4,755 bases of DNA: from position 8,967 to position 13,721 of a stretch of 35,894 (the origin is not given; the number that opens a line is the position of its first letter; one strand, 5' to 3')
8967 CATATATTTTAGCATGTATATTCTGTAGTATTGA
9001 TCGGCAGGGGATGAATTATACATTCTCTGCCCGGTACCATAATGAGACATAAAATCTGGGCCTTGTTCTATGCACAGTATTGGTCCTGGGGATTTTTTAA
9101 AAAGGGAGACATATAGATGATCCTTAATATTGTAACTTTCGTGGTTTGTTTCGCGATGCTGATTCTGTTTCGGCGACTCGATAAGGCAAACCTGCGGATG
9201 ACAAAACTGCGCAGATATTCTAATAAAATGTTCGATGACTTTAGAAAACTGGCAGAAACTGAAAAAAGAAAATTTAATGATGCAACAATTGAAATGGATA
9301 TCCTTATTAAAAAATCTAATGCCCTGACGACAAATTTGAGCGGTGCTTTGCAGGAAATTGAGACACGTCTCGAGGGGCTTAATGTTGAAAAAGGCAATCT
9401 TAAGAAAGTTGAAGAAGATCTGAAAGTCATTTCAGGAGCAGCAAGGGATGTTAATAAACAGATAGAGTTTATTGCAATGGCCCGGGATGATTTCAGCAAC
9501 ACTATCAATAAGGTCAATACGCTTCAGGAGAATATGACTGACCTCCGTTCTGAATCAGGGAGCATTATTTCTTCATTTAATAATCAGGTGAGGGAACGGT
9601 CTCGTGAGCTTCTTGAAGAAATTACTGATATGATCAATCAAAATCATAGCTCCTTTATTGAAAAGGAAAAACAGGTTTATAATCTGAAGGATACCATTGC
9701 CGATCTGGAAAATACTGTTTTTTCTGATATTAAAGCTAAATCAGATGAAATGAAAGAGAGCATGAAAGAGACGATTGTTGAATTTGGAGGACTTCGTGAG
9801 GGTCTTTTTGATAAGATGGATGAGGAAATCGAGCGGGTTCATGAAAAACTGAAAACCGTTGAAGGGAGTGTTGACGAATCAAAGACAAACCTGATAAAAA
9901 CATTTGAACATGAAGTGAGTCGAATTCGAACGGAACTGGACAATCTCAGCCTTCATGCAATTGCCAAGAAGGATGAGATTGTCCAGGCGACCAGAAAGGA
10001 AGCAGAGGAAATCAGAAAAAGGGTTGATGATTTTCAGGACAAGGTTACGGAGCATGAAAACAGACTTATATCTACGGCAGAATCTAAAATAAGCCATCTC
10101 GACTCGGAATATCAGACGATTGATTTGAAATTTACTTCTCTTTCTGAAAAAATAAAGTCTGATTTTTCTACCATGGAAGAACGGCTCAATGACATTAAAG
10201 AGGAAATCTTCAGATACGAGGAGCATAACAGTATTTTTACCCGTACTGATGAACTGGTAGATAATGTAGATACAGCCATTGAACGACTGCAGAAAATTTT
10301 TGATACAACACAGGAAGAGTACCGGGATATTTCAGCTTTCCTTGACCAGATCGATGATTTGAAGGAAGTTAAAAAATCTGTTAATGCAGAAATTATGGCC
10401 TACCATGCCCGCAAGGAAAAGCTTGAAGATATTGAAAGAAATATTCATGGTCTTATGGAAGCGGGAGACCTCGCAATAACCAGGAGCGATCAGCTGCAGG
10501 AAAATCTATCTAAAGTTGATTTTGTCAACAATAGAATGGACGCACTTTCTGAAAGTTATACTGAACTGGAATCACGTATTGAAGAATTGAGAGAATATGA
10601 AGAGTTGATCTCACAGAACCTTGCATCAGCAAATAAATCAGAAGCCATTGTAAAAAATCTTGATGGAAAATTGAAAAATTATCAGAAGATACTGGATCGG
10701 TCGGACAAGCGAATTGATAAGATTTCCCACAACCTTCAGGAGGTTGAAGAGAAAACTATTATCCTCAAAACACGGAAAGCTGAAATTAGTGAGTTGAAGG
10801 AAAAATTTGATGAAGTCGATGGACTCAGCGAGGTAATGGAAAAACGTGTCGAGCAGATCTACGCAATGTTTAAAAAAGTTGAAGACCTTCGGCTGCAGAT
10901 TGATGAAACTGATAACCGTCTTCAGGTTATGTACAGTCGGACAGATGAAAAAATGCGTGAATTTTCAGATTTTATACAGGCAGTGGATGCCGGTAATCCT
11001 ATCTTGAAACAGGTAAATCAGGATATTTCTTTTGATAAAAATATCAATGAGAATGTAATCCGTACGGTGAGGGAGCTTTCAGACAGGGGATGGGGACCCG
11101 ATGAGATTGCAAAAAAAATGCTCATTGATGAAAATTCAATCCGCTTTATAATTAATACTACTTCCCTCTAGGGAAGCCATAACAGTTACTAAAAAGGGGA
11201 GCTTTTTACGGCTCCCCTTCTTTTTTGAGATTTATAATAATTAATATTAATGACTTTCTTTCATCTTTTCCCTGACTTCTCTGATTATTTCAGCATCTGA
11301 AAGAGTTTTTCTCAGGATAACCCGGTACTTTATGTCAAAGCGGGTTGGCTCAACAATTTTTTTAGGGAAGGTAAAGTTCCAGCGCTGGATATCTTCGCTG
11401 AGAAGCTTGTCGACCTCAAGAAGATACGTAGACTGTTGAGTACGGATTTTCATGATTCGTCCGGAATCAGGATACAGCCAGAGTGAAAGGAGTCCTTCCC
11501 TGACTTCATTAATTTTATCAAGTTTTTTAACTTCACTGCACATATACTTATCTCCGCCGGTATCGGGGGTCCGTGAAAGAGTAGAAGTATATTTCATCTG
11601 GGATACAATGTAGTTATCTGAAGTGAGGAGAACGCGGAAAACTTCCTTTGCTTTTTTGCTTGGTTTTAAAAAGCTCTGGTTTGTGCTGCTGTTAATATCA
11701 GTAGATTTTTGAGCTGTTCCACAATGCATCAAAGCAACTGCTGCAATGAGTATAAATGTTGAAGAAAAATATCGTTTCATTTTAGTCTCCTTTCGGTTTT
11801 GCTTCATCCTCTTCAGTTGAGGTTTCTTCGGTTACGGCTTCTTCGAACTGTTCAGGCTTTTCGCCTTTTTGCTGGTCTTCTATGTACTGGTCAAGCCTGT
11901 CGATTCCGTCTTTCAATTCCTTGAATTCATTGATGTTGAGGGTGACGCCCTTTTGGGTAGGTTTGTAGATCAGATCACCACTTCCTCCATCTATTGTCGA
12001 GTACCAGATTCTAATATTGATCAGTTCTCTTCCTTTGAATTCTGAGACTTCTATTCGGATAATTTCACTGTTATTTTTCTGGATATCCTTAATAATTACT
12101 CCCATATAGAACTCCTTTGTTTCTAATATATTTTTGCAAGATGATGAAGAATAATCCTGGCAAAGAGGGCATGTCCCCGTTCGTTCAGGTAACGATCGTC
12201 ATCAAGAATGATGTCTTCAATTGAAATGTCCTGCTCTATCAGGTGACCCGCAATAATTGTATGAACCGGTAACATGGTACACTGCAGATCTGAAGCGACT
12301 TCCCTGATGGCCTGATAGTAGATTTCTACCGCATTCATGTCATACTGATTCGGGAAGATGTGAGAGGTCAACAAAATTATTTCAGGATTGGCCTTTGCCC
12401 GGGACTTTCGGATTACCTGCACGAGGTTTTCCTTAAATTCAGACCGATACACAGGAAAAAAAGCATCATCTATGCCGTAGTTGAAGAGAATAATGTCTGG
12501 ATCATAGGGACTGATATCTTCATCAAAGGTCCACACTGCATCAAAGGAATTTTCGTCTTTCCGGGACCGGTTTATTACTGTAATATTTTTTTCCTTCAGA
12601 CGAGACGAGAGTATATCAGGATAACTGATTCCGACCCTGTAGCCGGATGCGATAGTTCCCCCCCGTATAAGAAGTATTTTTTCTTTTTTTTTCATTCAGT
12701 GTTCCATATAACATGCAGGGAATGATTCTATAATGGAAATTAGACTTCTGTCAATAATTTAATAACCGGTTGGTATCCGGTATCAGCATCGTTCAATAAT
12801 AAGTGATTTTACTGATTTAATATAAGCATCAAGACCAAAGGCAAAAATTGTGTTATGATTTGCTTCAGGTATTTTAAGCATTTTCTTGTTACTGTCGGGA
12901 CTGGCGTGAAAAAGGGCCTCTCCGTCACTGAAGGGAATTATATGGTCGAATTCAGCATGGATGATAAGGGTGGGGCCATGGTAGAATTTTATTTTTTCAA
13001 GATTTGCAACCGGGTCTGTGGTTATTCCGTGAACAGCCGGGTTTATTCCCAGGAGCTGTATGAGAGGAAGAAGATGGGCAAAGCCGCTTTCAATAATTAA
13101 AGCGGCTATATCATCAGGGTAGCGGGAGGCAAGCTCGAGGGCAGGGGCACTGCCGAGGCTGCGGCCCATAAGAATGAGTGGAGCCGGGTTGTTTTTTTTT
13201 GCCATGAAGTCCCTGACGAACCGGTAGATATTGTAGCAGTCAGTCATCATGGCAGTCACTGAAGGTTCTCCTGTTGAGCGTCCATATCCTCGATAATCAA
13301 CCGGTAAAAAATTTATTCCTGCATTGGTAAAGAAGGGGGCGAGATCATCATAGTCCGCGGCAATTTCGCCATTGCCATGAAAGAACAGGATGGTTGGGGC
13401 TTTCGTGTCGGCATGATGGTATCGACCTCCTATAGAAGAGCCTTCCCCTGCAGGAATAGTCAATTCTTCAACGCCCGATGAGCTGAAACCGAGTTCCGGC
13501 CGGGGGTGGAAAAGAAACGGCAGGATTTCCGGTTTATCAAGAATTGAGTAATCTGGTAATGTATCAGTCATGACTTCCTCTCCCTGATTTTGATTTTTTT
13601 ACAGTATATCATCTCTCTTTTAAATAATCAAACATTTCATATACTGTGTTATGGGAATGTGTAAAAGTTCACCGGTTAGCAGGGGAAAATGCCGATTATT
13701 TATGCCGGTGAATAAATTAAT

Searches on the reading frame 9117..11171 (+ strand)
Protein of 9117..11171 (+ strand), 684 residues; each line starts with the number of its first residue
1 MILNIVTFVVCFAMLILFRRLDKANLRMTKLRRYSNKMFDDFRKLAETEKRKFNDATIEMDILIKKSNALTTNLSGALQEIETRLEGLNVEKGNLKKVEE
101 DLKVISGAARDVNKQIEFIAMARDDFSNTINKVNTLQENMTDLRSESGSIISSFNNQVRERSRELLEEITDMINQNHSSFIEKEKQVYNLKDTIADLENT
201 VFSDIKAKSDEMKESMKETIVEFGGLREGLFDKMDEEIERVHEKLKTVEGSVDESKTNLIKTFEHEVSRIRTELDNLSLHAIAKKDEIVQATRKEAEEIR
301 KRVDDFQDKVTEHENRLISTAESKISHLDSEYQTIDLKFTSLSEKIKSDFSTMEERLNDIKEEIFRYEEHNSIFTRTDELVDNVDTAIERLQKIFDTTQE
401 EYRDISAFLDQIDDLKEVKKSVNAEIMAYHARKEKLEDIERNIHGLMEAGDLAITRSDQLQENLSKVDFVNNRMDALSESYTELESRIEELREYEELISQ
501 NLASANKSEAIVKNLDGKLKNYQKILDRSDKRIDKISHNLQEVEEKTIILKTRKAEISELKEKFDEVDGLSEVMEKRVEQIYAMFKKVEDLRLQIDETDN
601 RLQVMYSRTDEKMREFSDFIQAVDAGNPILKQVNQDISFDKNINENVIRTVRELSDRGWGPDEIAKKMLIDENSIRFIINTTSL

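Call 86: search_protein_families(library=pfam, proteins=[window:9117-11171:+], max_evalue=0.0001)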
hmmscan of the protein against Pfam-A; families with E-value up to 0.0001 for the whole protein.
window:9117-11171:+ (684 aa): 3 families
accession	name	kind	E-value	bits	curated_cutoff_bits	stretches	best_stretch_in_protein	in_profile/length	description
PF05531.17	NPV_P10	-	2.8e-06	28.1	29.8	0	458-491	28-61/75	Nucleopolyhedrovirus P10 protein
PF04513.17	Baculo_PEP_C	-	1.7e-05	25.3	38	0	334-400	24-85/140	Baculovirus polyhedron envelope protein, PEP, C terminus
PF02601.20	Exonuc_VII_L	-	4.1e-05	23.7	35.9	0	477-625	138-268/315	Exonuclease VII, large subunit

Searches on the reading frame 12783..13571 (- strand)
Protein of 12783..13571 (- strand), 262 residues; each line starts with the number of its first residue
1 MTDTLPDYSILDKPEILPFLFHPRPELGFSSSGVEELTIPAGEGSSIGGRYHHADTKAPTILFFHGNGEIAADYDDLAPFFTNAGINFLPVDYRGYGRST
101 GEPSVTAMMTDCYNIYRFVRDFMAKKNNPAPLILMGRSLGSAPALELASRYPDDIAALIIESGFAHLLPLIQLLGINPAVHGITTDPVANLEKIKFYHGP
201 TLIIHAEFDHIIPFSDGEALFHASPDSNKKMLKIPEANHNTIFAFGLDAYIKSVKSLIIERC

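Call 86: search_protein_families(library=pfam, proteins=[window:12783-13571:-], max_evalue=0.0001)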
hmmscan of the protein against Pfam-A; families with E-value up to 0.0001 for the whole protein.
window:12783-13571:- (262 aa): 3 families
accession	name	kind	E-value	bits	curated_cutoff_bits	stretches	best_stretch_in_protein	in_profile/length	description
PF12146.15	Hydrolase_4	-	2.4e-23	83.1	27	1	60-164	6-110/239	Serine aminopeptidase, S33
PF00561.26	Abhydrolase_1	-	6.5e-16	59.2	25.8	1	59-167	1-103/245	alpha/beta hydrolase fold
PF12697.13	Abhydrolase_6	-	3.7e-07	31.5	26.3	1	61-176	1-104/217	Alpha/beta hydrolase family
